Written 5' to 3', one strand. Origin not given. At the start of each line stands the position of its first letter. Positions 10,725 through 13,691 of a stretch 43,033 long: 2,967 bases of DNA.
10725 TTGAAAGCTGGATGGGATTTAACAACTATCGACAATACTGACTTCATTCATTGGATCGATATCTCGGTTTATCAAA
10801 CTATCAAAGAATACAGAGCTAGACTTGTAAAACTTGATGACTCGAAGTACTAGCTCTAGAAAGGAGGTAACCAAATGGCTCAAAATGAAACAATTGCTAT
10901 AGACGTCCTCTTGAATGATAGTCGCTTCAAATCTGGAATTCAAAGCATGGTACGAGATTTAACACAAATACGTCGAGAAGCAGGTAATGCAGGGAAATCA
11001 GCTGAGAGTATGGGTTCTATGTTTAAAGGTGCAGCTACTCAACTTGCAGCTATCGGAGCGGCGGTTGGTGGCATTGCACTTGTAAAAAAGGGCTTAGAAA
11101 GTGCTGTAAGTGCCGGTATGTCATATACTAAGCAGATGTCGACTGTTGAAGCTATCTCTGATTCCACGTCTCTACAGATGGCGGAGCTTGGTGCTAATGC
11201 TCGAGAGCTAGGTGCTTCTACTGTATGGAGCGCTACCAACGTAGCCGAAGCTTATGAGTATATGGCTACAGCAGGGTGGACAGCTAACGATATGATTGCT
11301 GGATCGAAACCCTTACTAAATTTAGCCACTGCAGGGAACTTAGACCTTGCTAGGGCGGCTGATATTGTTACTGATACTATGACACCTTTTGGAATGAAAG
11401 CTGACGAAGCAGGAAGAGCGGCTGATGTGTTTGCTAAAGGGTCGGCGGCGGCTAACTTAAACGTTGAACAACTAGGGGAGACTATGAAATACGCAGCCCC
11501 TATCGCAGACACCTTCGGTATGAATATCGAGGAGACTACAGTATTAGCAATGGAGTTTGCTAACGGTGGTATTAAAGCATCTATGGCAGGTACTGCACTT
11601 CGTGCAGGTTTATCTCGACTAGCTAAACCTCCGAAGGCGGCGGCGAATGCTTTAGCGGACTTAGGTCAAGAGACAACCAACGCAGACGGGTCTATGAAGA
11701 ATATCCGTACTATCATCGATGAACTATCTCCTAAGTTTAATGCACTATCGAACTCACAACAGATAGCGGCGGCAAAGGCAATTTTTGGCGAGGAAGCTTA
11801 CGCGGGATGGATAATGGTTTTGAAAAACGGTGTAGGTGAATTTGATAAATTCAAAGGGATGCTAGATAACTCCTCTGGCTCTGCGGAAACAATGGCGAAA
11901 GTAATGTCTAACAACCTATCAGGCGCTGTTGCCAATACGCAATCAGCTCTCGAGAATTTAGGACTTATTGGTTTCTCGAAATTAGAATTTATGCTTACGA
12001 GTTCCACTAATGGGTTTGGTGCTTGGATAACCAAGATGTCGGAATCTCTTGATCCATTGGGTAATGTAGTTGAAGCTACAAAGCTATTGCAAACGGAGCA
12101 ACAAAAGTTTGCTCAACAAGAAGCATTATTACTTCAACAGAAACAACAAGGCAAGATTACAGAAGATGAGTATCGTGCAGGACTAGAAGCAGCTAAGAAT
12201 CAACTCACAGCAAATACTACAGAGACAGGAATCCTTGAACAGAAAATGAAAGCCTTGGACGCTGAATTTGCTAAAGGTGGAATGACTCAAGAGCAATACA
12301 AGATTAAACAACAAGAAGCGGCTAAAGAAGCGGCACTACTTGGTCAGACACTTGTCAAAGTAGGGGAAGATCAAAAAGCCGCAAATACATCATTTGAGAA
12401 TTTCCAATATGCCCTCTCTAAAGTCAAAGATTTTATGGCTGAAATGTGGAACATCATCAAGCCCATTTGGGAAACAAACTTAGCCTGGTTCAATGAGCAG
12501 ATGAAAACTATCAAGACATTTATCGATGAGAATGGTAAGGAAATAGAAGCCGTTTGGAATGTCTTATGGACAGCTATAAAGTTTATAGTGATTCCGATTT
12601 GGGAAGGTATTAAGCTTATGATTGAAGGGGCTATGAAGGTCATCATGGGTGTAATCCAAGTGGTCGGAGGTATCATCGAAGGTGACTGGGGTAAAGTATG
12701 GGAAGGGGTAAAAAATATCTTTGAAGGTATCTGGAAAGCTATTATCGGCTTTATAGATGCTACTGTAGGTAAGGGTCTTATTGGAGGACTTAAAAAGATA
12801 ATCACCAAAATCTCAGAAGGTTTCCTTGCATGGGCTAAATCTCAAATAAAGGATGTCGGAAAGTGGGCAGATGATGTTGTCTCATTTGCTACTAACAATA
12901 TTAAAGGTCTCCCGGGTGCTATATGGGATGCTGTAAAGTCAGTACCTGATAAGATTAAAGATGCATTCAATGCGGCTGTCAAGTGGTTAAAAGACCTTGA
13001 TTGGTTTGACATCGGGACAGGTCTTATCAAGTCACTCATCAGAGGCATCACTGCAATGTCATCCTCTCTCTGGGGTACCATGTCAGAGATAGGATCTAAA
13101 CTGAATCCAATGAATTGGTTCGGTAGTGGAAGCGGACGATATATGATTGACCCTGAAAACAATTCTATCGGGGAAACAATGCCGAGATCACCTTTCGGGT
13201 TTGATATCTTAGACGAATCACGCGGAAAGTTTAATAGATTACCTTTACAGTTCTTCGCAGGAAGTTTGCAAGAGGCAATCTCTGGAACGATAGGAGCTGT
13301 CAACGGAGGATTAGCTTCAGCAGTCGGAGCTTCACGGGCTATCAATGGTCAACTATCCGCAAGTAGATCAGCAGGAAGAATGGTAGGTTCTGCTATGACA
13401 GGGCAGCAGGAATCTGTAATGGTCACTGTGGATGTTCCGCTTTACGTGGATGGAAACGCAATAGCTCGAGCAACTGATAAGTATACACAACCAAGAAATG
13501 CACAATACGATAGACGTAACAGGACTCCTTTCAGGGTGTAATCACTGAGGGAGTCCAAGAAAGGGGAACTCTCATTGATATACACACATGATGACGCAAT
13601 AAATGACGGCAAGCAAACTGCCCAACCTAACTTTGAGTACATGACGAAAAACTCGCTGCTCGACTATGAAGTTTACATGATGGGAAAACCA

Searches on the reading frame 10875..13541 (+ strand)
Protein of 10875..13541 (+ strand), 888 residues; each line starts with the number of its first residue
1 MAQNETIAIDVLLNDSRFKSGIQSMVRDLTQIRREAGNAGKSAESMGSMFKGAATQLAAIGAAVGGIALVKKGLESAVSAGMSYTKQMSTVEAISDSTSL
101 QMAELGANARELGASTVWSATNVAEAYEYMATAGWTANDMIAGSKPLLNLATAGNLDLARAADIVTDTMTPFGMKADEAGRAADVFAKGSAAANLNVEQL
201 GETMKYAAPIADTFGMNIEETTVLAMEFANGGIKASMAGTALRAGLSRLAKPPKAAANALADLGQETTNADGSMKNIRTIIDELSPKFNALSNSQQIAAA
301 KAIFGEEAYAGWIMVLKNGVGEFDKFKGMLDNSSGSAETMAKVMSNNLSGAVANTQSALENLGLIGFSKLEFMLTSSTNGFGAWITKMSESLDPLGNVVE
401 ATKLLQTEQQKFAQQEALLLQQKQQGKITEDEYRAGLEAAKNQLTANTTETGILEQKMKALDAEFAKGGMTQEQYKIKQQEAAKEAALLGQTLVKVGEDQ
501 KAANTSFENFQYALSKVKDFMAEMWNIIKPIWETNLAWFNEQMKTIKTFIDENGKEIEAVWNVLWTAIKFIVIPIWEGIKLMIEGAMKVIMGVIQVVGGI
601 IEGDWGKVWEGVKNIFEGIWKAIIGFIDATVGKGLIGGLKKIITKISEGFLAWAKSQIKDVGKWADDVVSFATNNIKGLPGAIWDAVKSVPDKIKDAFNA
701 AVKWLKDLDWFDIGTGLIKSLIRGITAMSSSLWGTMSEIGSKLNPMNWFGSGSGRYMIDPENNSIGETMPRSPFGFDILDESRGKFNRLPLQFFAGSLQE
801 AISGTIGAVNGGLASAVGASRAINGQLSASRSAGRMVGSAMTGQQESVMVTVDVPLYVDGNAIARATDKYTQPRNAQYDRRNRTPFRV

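Call 94: search_protein_families(library=pfam, proteins=[window:10875-13541:+], max_evalue=0.001)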
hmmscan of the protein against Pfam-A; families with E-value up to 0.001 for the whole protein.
window:10875-13541:+ (888 aa): 1 family
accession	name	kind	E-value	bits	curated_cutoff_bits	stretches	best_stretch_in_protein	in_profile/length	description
PF10145.14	PhageMin_Tail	-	1.2e-51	175.9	33.2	1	108-305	3-201/201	Phage-related minor tail protein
